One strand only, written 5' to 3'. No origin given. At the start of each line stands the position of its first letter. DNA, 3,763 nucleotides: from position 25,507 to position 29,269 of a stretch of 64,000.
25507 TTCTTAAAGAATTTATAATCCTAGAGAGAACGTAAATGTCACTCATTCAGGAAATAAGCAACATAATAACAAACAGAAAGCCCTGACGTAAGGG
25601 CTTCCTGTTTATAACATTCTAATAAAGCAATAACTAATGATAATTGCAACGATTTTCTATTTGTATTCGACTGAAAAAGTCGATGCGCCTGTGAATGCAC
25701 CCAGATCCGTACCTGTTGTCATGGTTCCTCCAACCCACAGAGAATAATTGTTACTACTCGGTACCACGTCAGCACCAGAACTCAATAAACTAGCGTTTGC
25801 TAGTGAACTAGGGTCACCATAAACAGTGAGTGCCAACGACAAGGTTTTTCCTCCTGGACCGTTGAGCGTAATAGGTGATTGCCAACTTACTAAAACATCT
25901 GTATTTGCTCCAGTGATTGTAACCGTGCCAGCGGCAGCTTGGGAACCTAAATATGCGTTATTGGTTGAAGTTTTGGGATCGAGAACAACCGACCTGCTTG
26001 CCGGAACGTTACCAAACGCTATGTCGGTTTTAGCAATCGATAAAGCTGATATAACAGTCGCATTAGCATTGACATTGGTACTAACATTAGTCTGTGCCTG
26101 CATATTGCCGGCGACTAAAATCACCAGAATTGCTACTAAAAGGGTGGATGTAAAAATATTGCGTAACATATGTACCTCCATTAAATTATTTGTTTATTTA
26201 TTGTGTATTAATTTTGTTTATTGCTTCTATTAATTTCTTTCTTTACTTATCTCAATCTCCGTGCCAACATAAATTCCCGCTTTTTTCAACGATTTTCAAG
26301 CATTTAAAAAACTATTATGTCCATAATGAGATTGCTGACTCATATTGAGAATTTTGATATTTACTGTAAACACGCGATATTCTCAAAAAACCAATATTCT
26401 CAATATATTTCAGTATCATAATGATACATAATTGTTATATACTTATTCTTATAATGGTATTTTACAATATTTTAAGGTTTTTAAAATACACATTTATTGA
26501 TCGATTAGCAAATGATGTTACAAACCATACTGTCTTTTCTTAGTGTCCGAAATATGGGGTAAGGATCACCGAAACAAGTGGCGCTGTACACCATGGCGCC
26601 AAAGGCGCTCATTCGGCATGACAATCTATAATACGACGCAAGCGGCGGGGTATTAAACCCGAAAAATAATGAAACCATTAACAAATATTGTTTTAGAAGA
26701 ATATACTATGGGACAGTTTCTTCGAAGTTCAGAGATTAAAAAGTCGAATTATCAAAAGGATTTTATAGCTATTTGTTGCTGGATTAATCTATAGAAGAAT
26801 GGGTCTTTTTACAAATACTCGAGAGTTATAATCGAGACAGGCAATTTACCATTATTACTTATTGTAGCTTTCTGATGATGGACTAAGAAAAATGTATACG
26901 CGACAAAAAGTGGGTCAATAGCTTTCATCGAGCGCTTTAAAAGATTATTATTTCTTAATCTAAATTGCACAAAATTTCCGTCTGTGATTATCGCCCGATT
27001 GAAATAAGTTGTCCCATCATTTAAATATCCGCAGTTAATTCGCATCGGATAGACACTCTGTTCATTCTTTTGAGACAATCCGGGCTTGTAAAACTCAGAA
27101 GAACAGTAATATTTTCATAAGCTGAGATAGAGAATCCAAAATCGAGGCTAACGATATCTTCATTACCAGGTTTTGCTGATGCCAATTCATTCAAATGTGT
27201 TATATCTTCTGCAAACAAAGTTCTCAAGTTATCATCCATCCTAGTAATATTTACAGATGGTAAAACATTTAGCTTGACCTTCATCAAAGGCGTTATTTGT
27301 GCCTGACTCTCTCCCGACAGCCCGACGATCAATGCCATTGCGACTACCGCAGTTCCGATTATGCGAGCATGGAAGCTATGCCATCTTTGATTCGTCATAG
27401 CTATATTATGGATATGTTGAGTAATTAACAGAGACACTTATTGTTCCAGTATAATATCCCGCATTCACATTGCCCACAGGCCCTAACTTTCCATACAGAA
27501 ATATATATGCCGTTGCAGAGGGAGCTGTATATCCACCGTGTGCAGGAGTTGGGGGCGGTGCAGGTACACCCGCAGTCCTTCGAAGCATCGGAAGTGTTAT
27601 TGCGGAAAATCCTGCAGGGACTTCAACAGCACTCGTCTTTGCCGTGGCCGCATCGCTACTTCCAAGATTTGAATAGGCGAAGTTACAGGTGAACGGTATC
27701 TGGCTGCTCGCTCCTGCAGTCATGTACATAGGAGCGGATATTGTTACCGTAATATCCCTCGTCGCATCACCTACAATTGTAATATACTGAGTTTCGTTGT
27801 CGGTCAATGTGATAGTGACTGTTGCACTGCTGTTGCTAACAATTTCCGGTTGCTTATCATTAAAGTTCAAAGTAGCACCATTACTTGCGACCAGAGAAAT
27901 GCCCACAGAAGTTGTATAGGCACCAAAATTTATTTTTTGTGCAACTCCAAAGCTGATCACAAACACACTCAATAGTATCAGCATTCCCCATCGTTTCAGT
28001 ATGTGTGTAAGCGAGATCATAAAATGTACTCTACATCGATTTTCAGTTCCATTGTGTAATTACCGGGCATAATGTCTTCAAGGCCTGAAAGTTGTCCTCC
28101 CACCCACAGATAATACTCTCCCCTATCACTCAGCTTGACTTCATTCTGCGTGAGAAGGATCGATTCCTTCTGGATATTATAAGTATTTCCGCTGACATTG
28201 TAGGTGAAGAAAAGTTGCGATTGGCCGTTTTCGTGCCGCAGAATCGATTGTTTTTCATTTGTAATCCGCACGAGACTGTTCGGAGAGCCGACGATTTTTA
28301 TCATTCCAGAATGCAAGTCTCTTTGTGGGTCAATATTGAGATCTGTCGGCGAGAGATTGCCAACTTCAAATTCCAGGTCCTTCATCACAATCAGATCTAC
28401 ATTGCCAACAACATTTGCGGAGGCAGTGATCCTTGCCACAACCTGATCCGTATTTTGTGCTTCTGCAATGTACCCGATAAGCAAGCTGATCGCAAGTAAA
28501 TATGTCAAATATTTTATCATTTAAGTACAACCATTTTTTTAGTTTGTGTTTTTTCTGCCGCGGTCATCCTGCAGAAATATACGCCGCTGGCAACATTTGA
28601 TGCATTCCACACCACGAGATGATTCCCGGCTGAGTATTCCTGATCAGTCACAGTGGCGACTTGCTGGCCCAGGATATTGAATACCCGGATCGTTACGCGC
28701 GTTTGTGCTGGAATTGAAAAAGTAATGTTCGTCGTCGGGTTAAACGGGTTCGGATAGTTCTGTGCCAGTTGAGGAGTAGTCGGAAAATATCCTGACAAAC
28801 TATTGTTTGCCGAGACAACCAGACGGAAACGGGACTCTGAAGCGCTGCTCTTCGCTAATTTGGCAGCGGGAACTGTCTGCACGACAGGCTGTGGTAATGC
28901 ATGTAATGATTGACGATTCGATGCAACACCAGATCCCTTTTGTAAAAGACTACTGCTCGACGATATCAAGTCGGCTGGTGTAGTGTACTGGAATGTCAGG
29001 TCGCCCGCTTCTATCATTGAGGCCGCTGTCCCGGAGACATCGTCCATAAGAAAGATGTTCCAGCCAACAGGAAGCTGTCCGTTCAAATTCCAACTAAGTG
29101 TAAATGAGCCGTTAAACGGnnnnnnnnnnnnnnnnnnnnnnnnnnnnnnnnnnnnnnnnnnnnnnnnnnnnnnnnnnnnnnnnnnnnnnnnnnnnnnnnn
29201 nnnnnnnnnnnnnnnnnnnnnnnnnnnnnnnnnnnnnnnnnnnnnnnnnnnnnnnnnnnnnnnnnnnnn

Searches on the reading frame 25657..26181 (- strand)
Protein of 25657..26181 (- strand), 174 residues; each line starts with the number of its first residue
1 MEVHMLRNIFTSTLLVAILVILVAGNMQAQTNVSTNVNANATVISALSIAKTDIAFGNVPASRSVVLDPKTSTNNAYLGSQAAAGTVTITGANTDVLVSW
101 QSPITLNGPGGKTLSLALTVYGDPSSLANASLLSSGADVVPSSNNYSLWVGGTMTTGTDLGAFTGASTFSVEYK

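Call 10: search_protein_families(library=pfam, proteins=[window:25657-26181:-], max_evalue=0.01)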
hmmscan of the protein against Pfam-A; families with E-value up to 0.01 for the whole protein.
window:25657-26181:- (174 aa): 0 families

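Call 12: find_homologous_proteins(query=window:25657-26181:-)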
Query window:25657-26181:- (174 aa): 12 proteins with E <= 0.001 among 583 candidates.
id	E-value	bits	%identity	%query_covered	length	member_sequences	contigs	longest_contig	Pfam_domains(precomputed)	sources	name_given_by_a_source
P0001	3.0e-100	351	100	100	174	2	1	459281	-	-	-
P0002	2.8e-57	211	69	100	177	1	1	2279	PF14352.12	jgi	jgi:hypothetical protein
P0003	3.1e-57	211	69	100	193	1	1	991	-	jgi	jgi:hypothetical protein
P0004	9.2e-57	209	69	100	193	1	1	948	-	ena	-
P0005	1.3e-53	199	68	98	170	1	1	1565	PF14352.12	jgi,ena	-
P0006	1.1e-52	196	64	100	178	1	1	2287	-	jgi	-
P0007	7.4e-42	161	59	99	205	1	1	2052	PF14352.12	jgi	jgi:hypothetical protein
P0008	2.0e-41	160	57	98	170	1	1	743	PF14352.12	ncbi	-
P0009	7.3e-41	158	50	98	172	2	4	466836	PF14352.12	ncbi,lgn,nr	ncbi:MAG: DUF4402 domain-containing protein [Ignavibacteriales bacterium]|nr:DUF4402 domain-containi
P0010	9.9e-38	148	50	100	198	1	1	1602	-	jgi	jgi:hypothetical protein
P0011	4.9e-37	145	58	92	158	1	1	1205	-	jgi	jgi:hypothetical protein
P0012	2.5e-22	98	47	89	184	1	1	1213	PF14352.12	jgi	jgi:hypothetical protein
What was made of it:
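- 25657..26169 (-): Major pilin gene (DUF4402 family, 170 aa). It follows an A-rich, unstructured 5' leader of about 71 nt (26170-26240). Homologues carry PF14352 (call 12).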

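Call 13: find_related_loci(query=window:25657-26181:-, collection=genome_contigs, flank=6000)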
Query window:25657-26181:- (174 aa) in genome_contigs; peptide patterns used: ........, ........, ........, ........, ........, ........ (x = any residue, [..] = any of these).
152 stretches matched a pattern; 3 encode a relative of the query (tblastn E <= 1e-3); 3 distinct loci.
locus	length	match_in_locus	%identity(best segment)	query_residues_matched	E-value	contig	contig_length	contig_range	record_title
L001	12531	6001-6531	48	1-174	2e-38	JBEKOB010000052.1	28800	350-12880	MAG: Bacteroidota bacterium isolate SPRUCE 430 SPRUCE_430_52, whole genome shotgun sequence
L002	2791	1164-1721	31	1-173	4e-16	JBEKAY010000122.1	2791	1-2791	MAG: Bacteroidota bacterium isolate SPRUCE 123 SPRUCE_123_122, whole genome shotgun sequence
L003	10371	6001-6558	30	1-173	2e-16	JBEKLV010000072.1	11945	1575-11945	MAG: Bacteroidota bacterium isolate SPRUCE 379 SPRUCE_379_72, whole genome shotgun sequence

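Call 15: find_encoding_contigs(protein=P0009, flank=10000, max_places=4)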
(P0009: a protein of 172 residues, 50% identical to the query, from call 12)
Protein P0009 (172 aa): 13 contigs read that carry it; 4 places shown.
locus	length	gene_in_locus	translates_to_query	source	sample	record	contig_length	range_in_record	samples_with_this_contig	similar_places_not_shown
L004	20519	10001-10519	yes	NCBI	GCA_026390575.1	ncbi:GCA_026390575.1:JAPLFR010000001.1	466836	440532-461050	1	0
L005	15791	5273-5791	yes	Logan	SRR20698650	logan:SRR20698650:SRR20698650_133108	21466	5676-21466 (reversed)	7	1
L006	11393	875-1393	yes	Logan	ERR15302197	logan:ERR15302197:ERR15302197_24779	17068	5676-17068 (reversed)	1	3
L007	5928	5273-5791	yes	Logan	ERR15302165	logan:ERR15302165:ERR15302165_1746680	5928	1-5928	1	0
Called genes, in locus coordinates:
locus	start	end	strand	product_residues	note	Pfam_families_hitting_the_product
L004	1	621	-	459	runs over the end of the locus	PF00072:Response_reg, PF00158:Sigma54_activat, PF14532:Sigma54_activ_2, PF07728:AAA_5 (weak), PF25601:AAA_lid_14, PF02954:HTH_8 (weak)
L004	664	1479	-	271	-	PF00512:HisKA, PF02518:HATPase_c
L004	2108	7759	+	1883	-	PF09134:Invasin_D3, PF18962:Por_Secre_tail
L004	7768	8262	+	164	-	PF14352:DUF4402 (faint)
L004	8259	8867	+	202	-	-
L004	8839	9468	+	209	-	-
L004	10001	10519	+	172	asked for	PF14352:DUF4402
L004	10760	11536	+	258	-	-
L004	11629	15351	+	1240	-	PF00515:TPR_1 (faint), PF07719:TPR_2 (faint), PF13432:TPR_16 (faint), PF13174:TPR_6 (weak), PF14559:TPR_19 (weak)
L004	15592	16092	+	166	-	-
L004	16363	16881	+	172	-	-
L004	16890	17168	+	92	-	-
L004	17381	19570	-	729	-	PF05226:CHASE2, PF00211:Guanylate_cyc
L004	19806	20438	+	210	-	PF00578:AhpC-TSA, PF08534:Redoxin, PF00085:Thioredoxin, PF13905:Thioredoxin_8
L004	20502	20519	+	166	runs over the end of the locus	PF03783:CsgG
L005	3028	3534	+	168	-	PF14352:DUF4402 (faint)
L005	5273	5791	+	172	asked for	PF14352:DUF4402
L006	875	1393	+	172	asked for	PF14352:DUF4402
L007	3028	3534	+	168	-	PF14352:DUF4402 (faint)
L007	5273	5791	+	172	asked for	PF14352:DUF4402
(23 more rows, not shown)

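Call 20: find_encoding_contigs(protein=window:25657-26181:-, flank=2000, max_places=3)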
Protein window:25657-26181:- (174 aa): no gene with exactly this product is on record in the collection.
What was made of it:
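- Tried and rejected: The pilin is not on record (call 20).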

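Call 27: find_encoding_contigs(protein=P0002, flank=3000, max_places=2)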
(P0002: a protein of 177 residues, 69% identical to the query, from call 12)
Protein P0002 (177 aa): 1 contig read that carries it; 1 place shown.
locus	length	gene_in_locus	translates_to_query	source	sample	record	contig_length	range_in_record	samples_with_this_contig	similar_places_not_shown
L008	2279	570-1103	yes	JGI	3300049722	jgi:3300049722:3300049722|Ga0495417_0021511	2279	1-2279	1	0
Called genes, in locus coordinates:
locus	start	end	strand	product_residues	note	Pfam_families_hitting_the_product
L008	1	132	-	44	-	?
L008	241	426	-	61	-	-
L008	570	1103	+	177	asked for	PF14352:DUF4402 (weak)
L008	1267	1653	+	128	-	-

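Call 28: find_encoding_contigs(protein=P0006, flank=3000, max_places=2)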
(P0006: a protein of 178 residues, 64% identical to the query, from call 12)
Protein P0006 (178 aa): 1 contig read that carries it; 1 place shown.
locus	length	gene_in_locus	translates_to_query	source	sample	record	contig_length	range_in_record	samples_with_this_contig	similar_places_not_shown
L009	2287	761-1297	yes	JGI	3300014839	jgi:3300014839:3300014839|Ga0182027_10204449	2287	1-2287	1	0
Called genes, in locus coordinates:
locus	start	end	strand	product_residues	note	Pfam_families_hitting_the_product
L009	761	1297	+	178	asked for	-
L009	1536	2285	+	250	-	?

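Call 29: find_encoding_contigs(protein=P0007, flank=3000, max_places=2)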
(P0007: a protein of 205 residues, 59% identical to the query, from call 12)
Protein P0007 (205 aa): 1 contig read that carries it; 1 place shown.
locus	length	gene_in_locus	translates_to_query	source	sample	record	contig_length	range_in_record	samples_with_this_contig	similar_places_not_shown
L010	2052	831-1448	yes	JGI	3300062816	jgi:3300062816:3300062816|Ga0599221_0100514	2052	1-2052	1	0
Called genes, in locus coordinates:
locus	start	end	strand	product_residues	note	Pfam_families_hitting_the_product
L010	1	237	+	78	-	?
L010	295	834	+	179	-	-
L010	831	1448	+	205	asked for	PF14352:DUF4402 (weak)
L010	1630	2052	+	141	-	?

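Call 30: find_encoding_contigs(protein=P0010, flank=3000, max_places=2)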
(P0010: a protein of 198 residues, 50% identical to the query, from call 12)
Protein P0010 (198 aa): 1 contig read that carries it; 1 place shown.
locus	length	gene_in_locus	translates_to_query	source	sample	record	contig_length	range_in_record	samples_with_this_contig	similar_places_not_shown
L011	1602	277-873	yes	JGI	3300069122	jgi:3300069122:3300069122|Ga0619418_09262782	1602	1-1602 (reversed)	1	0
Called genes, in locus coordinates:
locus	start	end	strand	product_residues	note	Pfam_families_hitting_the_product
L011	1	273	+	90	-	?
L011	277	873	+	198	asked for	-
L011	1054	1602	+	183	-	?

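Call 48: search_solved_structures(query=A4, max_evalue=10)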
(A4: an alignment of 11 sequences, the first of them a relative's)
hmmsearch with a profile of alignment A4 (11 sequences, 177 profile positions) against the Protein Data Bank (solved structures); distinct sequences matched with E-value up to 10: 1.
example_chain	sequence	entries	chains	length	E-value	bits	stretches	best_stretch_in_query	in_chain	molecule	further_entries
8f0m_B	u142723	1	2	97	0.62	12.9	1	84-159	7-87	Monobody 12D5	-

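Call 50: search_protein_families(library=ncbifam, proteins=[window:25657-26181:-], max_evalue=0.01)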
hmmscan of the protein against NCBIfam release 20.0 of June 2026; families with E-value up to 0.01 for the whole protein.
window:25657-26181:- (174 aa): 0 families

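Call 62: predict_structure(alignment_id=A4)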
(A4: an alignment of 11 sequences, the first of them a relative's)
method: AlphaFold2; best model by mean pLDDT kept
length: 174 residues; sequences in the alignment: 11
mean_pLDDT: 64.2   pTM: 0.54
mean pLDDT of the five models: 64.2, 60.7, 45.7, 41.8, 39.5
residues with pLDDT >= 90: 0; 70-90: 73; 50-70: 70; < 50: 31
segments of 3 or more residues with pLDDT < 50: 25-53
pLDDT, mean of each block of 10 residues (from residue 1): 58 71 50 34 40 52 69 61 61 76 81 80 71 80 68 65 72 72
secondary structure, 60 per line:
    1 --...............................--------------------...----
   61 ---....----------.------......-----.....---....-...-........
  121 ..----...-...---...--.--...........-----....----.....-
elements in order: H3-33 E54-56 E64-67 E85-90 E96-100 E104-107 E113-122 E131-133 E137-139 E145-155 E161-164 E169-173

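Call 69: fold_search(model_id=the predicted structure, library=pdb)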
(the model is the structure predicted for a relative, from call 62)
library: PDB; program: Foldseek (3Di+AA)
matches with E <= 10: 886; with E <= 0.001: 0
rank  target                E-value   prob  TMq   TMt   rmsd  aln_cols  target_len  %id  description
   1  1z9s_B                1.1e-02  0.99  0.38  0.44  12.6       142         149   19  Crystal Structure of the native chaperone:subunit:subunit Caf1M:Caf1:Caf1 complex (released 2005-06-21)
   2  4y2n_C                1.6e-02  0.72  0.28  0.32  13.0       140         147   13  Structure of CFA/I pili major subunit CfaB trimer (released 2016-08-10)
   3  3dos_E                1.9e-02  0.99  0.37  0.42   5.5       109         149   22  Crystal structure of the complex of the Caf1M chaperone with the mini-fiber of two Caf1 subunits (Caf1:Caf1), carrying (released 2009-07-14)
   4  3dpb_B                2.3e-02  0.98  0.35  0.40   5.7       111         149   19  Crystal structure of the complex of the Caf1M chaperone with the mini-fiber of two Caf1 subunits (Caf1:Caf1), carrying (released 2009-07-14)
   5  4y2l_A                2.7e-02  0.91  0.34  0.38   5.4       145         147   11  Structure of CFA/I pili major subunit CfaB trimer (released 2016-08-10)
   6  3dsn_B                2.8e-02  0.99  0.37  0.43   5.5       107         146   21  Crystal structure of the complex of the Caf1M chaperone with the mini-fiber of two Caf1 subunits (Caf1:Caf1), carrying (released 2009-07-14)
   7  9wca_F                3.0e-02  0.30  0.22  0.15  15.9       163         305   15  Closed state of A8 gpJ 713 central tail fiber (released 2026-01-28)
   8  3dsn_F                3.1e-02  0.99  0.37  0.48   3.5       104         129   22  Crystal structure of the complex of the Caf1M chaperone with the mini-fiber of two Caf1 subunits (Caf1:Caf1), carrying (released 2009-07-14)
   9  3dsn_C                3.1e-02  0.99  0.38  0.47   4.1       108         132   21  Crystal structure of the complex of the Caf1M chaperone with the mini-fiber of two Caf1 subunits (Caf1:Caf1), carrying (released 2009-07-14)
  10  4az8_B                3.3e-02  0.97  0.34  0.44   5.5       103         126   20  Crystal structure of the complex of the Caf1M:Caf1 chaperone:subunit preassembly complex carrying the KDKDTN insertion (released 2012-09-26)
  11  4y2l_B                3.5e-02  0.69  0.30  0.34  12.0       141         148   12  Structure of CFA/I pili major subunit CfaB trimer (released 2016-08-10)
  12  1p5u_C                3.7e-02  0.96  0.39  0.49   9.5       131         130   18  X-ray structure of the ternary Caf1M:Caf1:Caf1 chaperone:subunit:subunit complex (released 2003-06-24)
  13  4y2l_F                3.7e-02  0.60  0.29  0.33  13.8       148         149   14  Structure of CFA/I pili major subunit CfaB trimer (released 2016-08-10)
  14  3dos_C                4.2e-02  0.99  0.38  0.47   3.5       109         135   21  Crystal structure of the complex of the Caf1M chaperone with the mini-fiber of two Caf1 subunits (Caf1:Caf1), carrying (released 2009-07-14)
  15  3dsn_E                4.2e-02  0.99  0.38  0.43   5.4       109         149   21  Crystal structure of the complex of the Caf1M chaperone with the mini-fiber of two Caf1 subunits (Caf1:Caf1), carrying (released 2009-07-14)
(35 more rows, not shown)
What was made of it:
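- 25657..26169 (-): Weak fold matches point to Caf1, CfaB, FimA and CsuA/B pilins (call 69).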

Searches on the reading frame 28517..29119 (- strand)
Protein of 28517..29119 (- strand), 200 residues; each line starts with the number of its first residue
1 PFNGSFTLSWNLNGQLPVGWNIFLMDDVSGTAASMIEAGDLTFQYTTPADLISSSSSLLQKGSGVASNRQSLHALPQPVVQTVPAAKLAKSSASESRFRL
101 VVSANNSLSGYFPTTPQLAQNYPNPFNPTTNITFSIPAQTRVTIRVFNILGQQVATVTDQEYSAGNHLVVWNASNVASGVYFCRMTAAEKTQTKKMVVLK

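Call 94: search_protein_families(library=pfam, proteins=[window:28517-29119:-], max_evalue=0.01)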
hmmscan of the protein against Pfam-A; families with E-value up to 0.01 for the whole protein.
window:28517-29119:- (200 aa): 3 families
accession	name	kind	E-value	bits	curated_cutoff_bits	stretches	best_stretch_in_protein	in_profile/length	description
PF18962.6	Por_Secre_tail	-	4.9e-14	52.8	27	1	122-198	2-75/75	Secretion system C-terminal sorting domain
PF13860.13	FlgD_ig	-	0.00061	20.1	27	1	136-188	18-76/79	FlgD Ig-like domain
PF13585.12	CHU_C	-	0.0023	18.5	27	1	128-195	12-81/86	CHU_C Type IX secretion signal domain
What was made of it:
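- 26809..44541 (-): Giant adhesin gene (28517-44541, with a type IX secretion C-terminal domain) followed by three minor DUF4402-like pilin genes. Por_Secre_tail at E = 4.9e-14 (call 94).
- On Type IX secretion cargo: PF18962 scores 52.8 bits (E = 4.9e-14), above the cut-off of 27, at the C-terminus of the giant protein (call 94).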
